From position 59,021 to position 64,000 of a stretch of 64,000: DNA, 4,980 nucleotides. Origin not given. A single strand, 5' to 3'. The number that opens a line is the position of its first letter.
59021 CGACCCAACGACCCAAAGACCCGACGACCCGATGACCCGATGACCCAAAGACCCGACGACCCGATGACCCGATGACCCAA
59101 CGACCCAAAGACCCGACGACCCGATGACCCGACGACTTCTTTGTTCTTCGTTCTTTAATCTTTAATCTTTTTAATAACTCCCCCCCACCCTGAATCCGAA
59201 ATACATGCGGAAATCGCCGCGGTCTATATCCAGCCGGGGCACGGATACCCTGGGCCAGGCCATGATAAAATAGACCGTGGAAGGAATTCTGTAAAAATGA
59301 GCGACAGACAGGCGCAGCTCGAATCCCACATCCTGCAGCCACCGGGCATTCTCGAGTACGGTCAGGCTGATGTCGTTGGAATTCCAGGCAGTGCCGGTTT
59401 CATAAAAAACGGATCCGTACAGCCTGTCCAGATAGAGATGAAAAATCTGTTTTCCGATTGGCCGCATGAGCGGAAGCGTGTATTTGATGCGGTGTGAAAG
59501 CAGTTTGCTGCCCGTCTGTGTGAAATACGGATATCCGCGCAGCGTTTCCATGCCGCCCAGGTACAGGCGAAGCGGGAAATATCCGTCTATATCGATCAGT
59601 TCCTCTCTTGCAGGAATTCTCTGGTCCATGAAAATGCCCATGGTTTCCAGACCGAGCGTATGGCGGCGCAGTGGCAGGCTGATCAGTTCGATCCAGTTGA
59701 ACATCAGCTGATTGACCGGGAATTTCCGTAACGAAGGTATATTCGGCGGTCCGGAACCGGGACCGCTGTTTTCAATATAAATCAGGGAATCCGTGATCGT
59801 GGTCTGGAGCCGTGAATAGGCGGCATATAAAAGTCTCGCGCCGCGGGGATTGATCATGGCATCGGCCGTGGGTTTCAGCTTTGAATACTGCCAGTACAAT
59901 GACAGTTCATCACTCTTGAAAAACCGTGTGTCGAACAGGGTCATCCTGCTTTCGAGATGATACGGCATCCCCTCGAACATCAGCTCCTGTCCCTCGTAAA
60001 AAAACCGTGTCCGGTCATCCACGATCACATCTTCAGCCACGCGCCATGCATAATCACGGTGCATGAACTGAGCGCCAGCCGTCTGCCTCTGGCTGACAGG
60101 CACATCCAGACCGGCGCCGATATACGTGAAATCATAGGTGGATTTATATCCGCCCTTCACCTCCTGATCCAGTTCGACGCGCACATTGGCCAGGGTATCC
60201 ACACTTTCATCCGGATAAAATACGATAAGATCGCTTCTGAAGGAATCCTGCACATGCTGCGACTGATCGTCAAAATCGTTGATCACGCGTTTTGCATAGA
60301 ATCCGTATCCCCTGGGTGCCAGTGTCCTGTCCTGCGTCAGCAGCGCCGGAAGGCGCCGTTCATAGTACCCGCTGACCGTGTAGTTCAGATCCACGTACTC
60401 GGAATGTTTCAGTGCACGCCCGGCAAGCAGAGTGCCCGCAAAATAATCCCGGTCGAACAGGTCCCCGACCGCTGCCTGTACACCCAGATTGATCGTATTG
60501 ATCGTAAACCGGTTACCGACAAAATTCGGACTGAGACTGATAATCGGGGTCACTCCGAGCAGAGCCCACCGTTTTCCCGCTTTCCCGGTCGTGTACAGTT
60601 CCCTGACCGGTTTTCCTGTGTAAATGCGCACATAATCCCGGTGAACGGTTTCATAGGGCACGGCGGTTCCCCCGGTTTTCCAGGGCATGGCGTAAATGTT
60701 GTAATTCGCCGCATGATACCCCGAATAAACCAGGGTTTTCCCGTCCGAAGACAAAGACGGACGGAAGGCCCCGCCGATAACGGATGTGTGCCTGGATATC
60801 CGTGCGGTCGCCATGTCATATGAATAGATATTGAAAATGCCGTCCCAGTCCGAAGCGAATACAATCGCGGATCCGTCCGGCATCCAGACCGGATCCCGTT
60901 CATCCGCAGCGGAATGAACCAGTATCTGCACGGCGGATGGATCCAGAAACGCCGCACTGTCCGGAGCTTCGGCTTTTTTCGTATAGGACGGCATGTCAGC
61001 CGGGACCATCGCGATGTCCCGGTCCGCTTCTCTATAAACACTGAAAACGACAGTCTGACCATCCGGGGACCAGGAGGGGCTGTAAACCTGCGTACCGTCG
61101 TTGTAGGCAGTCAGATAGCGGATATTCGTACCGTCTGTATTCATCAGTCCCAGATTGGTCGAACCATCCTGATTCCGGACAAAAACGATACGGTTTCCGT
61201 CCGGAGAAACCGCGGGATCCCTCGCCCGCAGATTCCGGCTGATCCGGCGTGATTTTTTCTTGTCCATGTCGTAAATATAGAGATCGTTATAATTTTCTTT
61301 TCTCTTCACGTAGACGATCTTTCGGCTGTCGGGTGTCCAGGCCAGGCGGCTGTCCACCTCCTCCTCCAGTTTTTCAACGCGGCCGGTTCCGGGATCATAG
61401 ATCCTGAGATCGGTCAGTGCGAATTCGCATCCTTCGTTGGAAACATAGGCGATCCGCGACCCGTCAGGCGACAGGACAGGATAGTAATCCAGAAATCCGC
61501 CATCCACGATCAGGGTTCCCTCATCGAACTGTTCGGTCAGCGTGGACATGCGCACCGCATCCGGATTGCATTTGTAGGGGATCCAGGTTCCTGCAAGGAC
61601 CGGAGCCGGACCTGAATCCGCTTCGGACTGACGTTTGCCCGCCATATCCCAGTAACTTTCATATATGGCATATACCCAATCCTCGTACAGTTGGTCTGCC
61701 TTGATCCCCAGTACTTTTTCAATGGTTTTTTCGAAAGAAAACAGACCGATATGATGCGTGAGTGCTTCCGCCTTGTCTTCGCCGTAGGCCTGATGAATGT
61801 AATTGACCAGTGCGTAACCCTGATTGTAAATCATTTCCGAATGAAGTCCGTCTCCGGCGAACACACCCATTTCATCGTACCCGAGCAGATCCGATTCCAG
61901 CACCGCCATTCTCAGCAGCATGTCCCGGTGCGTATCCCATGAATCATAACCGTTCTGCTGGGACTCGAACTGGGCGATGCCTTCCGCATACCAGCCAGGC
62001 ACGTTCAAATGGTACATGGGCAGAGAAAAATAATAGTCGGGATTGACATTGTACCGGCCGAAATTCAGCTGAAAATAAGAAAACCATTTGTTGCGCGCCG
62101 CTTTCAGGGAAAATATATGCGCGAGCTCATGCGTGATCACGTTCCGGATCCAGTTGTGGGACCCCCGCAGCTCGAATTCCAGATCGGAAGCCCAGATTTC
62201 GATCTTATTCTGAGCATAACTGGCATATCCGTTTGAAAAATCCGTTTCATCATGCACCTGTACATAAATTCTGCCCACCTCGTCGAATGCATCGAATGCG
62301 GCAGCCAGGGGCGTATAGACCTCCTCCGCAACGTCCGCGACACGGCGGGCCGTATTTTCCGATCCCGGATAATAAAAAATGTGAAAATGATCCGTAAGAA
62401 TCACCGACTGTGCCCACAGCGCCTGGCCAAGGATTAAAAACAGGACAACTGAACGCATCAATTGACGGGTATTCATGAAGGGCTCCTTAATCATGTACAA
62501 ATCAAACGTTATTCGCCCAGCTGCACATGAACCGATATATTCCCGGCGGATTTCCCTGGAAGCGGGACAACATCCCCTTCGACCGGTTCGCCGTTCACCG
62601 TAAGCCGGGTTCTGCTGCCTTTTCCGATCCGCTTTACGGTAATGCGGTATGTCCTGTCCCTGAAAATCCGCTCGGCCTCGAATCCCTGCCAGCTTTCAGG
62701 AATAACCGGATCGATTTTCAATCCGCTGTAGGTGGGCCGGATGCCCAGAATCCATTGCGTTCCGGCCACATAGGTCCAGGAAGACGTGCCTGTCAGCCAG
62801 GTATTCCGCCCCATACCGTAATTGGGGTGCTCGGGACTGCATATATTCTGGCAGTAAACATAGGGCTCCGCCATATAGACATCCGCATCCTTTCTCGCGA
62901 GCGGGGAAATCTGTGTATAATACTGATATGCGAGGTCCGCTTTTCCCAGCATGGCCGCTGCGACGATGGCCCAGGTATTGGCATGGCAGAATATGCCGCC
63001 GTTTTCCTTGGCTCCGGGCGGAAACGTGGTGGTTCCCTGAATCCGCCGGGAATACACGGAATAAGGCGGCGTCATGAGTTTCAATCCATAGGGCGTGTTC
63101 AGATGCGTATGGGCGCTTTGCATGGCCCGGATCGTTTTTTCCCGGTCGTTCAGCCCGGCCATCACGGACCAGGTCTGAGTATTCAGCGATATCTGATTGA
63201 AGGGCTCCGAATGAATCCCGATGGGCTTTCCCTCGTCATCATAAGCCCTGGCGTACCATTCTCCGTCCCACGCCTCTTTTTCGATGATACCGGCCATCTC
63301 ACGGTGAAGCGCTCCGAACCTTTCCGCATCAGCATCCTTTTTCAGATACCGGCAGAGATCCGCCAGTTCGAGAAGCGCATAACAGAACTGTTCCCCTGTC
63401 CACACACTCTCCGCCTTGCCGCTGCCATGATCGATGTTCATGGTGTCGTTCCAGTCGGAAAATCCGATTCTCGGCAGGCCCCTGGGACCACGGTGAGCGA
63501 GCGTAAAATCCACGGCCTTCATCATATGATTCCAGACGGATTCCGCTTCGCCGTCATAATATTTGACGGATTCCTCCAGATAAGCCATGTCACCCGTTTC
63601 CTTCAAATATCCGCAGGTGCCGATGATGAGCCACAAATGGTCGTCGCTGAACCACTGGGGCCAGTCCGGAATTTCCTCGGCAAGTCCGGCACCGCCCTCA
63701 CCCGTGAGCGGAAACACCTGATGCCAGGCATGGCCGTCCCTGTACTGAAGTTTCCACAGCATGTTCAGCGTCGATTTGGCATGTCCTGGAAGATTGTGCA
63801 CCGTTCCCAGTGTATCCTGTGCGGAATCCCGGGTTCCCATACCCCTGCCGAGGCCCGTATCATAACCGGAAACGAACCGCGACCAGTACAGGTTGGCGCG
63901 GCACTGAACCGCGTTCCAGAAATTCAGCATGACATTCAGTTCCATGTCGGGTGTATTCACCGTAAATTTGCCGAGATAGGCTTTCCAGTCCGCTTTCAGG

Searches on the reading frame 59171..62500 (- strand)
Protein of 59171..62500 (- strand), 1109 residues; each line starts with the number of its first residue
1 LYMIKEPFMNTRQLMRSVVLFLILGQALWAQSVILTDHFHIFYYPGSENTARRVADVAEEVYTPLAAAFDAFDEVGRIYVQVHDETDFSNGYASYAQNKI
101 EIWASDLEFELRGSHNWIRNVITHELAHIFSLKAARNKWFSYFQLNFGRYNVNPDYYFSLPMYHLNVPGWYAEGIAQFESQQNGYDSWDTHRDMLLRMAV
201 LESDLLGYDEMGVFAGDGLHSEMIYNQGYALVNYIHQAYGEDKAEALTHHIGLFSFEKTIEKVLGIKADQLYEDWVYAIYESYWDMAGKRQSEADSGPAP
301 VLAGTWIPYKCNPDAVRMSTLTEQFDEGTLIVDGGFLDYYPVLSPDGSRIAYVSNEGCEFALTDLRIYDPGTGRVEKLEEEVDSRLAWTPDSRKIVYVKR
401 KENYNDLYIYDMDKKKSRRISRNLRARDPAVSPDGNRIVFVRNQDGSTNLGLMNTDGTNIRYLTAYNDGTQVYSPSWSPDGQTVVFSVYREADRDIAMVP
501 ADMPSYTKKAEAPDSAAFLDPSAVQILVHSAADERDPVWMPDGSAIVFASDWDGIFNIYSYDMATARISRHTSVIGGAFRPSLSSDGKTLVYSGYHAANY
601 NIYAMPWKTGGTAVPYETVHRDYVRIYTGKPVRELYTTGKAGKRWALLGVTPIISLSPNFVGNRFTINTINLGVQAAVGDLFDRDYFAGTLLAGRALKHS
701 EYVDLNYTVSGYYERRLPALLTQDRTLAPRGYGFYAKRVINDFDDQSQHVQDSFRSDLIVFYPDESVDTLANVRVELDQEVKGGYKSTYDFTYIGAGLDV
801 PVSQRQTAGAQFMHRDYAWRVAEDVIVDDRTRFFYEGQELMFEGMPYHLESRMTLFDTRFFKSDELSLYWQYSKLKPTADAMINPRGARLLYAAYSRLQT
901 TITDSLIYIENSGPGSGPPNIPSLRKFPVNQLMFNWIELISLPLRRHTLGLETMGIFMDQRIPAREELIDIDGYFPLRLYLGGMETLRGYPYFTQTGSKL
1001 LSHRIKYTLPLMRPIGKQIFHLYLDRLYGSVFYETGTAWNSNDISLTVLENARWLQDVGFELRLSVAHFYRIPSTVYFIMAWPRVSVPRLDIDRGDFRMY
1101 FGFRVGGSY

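Call 7: search_protein_families(library=pfam, proteins=[window:59171-62500:-], max_evalue=0.01)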
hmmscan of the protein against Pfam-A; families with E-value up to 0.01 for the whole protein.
window:59171-62500:- (1109 aa): 6 families
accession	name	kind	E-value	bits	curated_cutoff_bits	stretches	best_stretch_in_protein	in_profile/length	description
PF07676.18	PD40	-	1.6e-34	117.6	20.9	5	426-450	11-36/38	WD40-like Beta Propeller Repeat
PF00930.27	DPPIV_N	-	3e-08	33.2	22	1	400-445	18-64/354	Dipeptidyl peptidase IV (DPP IV) N-terminal region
PF13485.12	Peptidase_MA_2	-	3.6e-06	27.4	32.4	1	166-279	89-199/201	Peptidase MA superfamily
PF10647.15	Gmad1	-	0.00017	21.9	20.5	1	424-488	23-81/251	Lipoprotein LpqB beta-propeller domain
PF25174.1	Beta-prop_THOC3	-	0.00025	20.6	305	1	344-488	11-148/272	THOC3 beta-propeller domain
PF14583.12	Pectate_lyase22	-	0.00026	20.3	30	0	450-502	218-270/386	Oligogalacturonate lyase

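Call 14: find_encoding_contigs(protein=window:59171-62476:-, flank=10000, max_places=10)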
Protein window:59171-62476:- (1101 aa): no gene with exactly this product is on record in the collection.

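Call 15: find_related_loci(query=window:59174-62476:-, collection=genome_contigs, flank=6000)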
Query window:59174-62476:- (1101 aa) in genome_contigs; peptide patterns used: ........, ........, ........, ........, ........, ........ (x = any residue, [..] = any of these).
13 stretches matched a pattern; 1 encode a relative of the query (tblastn E <= 1e-3); 1 distinct loci.
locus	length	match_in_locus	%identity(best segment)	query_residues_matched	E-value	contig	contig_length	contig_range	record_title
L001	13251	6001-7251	23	25-485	9e-17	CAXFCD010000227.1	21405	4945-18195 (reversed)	MAG TPA_asm: uncultured bacterium isolate ERR599111_maxbin2_57 genome assembly, contig: ERZ841489.859922, whole genome s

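Call 16: find_homologous_proteins(query=window:59174-62476:-, max_evalue=1e-20)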
Query window:59174-62476:- (1101 aa): 1142 proteins with E <= 1e-20 among 8000 candidates; the best 120 are listed.
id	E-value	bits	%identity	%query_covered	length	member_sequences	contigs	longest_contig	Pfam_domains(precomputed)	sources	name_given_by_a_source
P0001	0.0e+0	2570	100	100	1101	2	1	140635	PF26549.1,PF00930.28,PF26550.2,PF07676.19,PF13485.12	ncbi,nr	ncbi:PD40 domain-containing protein [bacterium]|nr:PD40 domain-containing protein [bacterium]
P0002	0.0e+0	1863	70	100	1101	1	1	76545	PF26549.1,PF00930.28,PF26550.2,PF07676.19,PF13485.12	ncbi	ncbi:hypothetical protein ACFL4L_01075 [bacterium]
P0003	0.0e+0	1795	68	100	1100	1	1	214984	PF26549.1,PF00930.28,PF26550.2,PF07676.19,PF13485.12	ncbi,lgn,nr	ncbi:PD40 domain-containing protein [bacterium]|nr:PD40 domain-containing protein [bacterium]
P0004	0.0e+0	1755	66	100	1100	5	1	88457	PF26549.1,PF00930.28,PF26550.2,PF07676.19,PF13485.12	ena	-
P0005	0.0e+0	1543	59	100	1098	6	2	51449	PF26549.1,PF00930.28,PF26550.2,PF07676.19,PF13485.12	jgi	jgi:hypothetical protein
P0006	0.0e+0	1535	60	99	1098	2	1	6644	PF26549.1,PF00930.28,PF26550.2,PF07676.19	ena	-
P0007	0.0e+0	1487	58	99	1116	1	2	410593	PF26549.1,PF00930.28,PF26550.2,PF07676.19,PF13485.12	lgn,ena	-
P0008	0.0e+0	1402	55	100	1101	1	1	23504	PF10647.16,PF26549.1,PF00930.28,PF26550.2,PF07676.19,PF13485.12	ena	-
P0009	0.0e+0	1286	51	99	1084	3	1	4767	PF26549.1,PF00930.28,PF26550.2,PF02897.22,PF07676.19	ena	-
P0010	5.9e-288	976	43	99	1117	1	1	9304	PF26549.1,PF26550.2,PF07676.19,PF13485.12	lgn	-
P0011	2.2e-279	948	42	99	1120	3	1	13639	PF26549.1,PF26550.2,PF07676.19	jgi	jgi:Tol biopolymer transport system component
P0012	4.6e-277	940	42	99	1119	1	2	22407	PF26549.1,PF26550.2,PF07676.19,PF13485.12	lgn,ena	-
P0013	1.2e-276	939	42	99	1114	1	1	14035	PF25174.2,PF26549.1,PF00930.28,PF26550.2,PF07676.19,PF13485.12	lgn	-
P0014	9.3e-276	936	43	99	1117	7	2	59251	PF26549.1,PF00930.28,PF26550.2,PF07676.19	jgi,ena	-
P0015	1.6e-273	929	42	98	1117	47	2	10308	PF25174.2,PF26549.1,PF26550.2,PF07676.19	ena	-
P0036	1.1e-219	750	38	99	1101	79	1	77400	PF26549.1,PF00930.28,PF26550.2,PF07676.19,PF13485.12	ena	-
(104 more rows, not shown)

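Call 17: find_encoding_contigs(protein=P0001, flank=10000, max_places=4)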
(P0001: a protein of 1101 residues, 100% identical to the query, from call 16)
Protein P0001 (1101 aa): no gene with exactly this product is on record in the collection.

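Call 18: find_encoding_contigs(protein=P0002, flank=10000, max_places=4)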
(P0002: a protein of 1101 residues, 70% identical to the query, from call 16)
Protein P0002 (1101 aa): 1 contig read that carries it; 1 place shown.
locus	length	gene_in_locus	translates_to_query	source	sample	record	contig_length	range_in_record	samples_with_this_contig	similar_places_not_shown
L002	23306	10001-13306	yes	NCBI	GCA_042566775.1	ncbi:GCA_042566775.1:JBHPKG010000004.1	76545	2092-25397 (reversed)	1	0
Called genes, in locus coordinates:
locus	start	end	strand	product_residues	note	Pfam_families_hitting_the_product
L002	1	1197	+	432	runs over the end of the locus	PF00375:SDF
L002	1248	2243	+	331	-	PF01408:GFO_IDH_MocA, PF22725:GFO_IDH_MocA_C3, PF02894:GFO_IDH_MocA_C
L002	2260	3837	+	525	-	PF04616:Glyco_hydro_43, PF17851:GH43_C2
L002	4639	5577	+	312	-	PF17829:GH115_C, PF18962:Por_Secre_tail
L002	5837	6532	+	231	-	-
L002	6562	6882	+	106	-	-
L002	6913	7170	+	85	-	-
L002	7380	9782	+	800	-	PF06165:GH94_b-supersand, PF17167:Glyco_hydro_94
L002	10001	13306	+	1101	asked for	PF13485:Peptidase_MA_2 (weak), PF07676:PD40 (faint), PF00930:DPPIV_N (faint), PF26550:Tricorn_2nd, PF26549:Tricorn_N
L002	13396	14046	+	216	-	PF03483:B3_4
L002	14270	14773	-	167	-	PF01842:ACT, PF22629:ACT_AHAS_ss, PF13710:ACT_5, PF10369:ALS_ss_C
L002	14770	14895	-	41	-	-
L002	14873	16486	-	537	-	PF02776:TPP_enzyme_N, PF00205:TPP_enzyme_M, PF02775:TPP_enzyme_C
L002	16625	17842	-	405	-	PF13570:Beta-prop_ACSF4, PF01011:PQQ (faint), PF07774:EMC1_C (faint), PF13360:PQQ_2, PF25293:Beta-prop_EMC1_N (weak), PF13360:PQQ_2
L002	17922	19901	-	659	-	PF05569:Peptidase_M56, PF13620:CarboxypepD_reg, PF13715:CarbopepD_reg_2, PF03544:TonB_C, PF13103:TonB_2 (faint), PF03544:TonB_C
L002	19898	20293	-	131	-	PF03965:Penicillinase_R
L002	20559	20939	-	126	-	PF13620:CarboxypepD_reg, PF13715:CarbopepD_reg_2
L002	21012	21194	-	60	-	-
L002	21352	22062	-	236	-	PF13481:AAA_25 (weak)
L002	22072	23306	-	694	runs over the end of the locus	PF00009:GTP_EFTU, PF03144:GTP_EFTU_D2, PF22042:EF-G_D2, PF14492:EFG_III, PF16658:RF3_C (weak), PF03764:EFG_IV, PF00679:EFG_C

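Call 19: find_encoding_contigs(protein=P0003, flank=10000, max_places=4)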
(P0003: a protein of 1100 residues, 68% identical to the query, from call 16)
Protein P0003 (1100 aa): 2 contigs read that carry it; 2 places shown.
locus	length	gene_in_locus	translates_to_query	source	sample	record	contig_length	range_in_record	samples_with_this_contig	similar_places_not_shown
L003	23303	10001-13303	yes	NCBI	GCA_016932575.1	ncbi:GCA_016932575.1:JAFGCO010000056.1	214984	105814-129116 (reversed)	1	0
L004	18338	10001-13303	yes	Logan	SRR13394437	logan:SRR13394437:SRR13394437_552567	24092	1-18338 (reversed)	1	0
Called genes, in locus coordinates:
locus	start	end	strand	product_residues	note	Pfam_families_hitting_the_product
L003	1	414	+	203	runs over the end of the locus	PF13483:Lactamase_B_3, PF12706:Lactamase_B_2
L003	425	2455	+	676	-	PF01551:Peptidase_M23 (weak)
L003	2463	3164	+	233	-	PF01694:Rhomboid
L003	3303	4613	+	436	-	PF00375:SDF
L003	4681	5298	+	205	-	PF02894:GFO_IDH_MocA_C, PF22725:GFO_IDH_MocA_C3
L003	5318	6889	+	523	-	PF04616:Glyco_hydro_43, PF17851:GH43_C2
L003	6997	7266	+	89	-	-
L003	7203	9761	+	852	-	PF06165:GH94_b-supersand, PF17167:Glyco_hydro_94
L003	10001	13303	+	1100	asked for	PF13485:Peptidase_MA_2 (weak), PF00930:DPPIV_N (faint), PF07676:PD40 (faint), PF26550:Tricorn_2nd, PF26549:Tricorn_N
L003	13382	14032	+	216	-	PF03483:B3_4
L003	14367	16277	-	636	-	PF05569:Peptidase_M56, PF09430:EMC7_beta-sandw (faint), PF17802:SpaA (faint), PF13620:CarboxypepD_reg, PF13715:CarbopepD_reg_2 (weak), PF13620:CarboxypepD_reg, PF13715:CarbopepD_reg_2, PF03544:TonB_C, +2 more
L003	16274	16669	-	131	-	PF03965:Penicillinase_R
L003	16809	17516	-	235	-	PF13481:AAA_25 (weak)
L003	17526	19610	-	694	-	PF00009:GTP_EFTU, PF03144:GTP_EFTU_D2, PF22042:EF-G_D2, PF14492:EFG_III, PF16658:RF3_C (weak), PF03764:EFG_IV, PF00679:EFG_C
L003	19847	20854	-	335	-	-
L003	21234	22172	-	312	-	PF01073:3Beta_HSD, PF01370:Epimerase, PF02719:Polysacc_synt_2, PF04321:RmlD_sub_bind, PF07993:NAD_binding_4 (faint), PF13460:NAD_binding_10, PF16363:GDP_Man_Dehyd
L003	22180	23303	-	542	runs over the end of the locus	PF13231:PMT_2 (faint)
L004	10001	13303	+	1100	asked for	PF13485:Peptidase_MA_2 (weak), PF00930:DPPIV_N (faint), PF07676:PD40 (faint), PF26550:Tricorn_2nd, PF26549:Tricorn_N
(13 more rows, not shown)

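Call 22: find_encoding_contigs(protein=P0004, flank=10000, max_places=3)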
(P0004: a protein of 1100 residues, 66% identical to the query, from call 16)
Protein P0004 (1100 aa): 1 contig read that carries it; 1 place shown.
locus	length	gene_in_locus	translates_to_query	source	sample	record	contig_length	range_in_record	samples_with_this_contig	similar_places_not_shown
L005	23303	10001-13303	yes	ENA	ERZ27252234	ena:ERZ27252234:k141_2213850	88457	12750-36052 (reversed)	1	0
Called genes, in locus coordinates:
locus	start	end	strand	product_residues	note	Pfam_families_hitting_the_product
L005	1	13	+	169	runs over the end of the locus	PF00293:NUDIX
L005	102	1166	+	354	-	PF04551:GcpE, PF26540:GcpE_C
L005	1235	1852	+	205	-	PF13483:Lactamase_B_3, PF12706:Lactamase_B_2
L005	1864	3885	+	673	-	PF01551:Peptidase_M23 (weak), PF27332:TP_0781 (faint)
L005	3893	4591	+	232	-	PF01694:Rhomboid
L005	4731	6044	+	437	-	PF00375:SDF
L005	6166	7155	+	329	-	PF01408:GFO_IDH_MocA, PF22725:GFO_IDH_MocA_C3, PF02894:GFO_IDH_MocA_C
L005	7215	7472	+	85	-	-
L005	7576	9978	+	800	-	PF06165:GH94_b-supersand, PF17167:Glyco_hydro_94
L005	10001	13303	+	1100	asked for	PF13485:Peptidase_MA_2 (weak), PF00930:DPPIV_N (faint), PF07676:PD40 (faint), PF26550:Tricorn_2nd, PF26549:Tricorn_N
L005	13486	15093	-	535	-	PF05569:Peptidase_M56, PF13620:CarboxypepD_reg, PF13715:CarbopepD_reg_2, PF03544:TonB_C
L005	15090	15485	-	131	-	PF03965:Penicillinase_R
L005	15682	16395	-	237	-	PF13481:AAA_25 (faint)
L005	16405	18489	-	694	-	PF00009:GTP_EFTU, PF03144:GTP_EFTU_D2, PF22042:EF-G_D2, PF14492:EFG_III, PF16658:RF3_C (faint), PF03764:EFG_IV, PF00679:EFG_C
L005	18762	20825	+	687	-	PF22745:Nlig-Ia, PF01653:DNA_ligase_aden, PF03120:OB_DNA_ligase, PF03119:DNA_ligase_ZBD, PF14520:HHH_5 (weak), PF12738:PTCB-BRCT (faint), PF12826:HHH_2, PF00533:BRCT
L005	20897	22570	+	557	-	-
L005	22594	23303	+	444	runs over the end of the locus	PF04055:Radical_SAM, PF13186:SPASM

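Call 34: find_encoding_contigs(protein=window:59171-62494:-, flank=10000, max_places=6)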
Protein window:59171-62494:- (1107 aa): 1 contig read that carries it; 1 place shown.
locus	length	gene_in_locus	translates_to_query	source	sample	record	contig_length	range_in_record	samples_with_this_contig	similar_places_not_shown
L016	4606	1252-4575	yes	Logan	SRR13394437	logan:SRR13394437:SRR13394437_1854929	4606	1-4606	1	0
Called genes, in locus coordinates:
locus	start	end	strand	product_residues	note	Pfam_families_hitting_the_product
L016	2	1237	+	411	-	?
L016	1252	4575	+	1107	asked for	PF13485:Peptidase_MA_2 (weak), PF00930:DPPIV_N (faint), PF26550:Tricorn_2nd (faint), PF07676:PD40 (weak), PF26549:Tricorn_N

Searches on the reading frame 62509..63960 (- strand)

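Call 7: search_protein_families(library=pfam, proteins=[window:62509-63960:-], max_evalue=0.01)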
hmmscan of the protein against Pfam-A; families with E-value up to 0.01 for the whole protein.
window:62509-63960:- (483 aa): 2 families
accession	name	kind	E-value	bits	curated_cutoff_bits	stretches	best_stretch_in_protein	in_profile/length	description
PF17167.11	Glyco_hydro_94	-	3.1e-120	402.2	27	1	2-406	12-420/420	Glycosyl hydrolase 94 superfamily, catalytic domain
PF03633.20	Glyco_hydro_65C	-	0.0014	18.8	22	1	412-444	6-38/62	Glycosyl hydrolase family 65, C-terminal domain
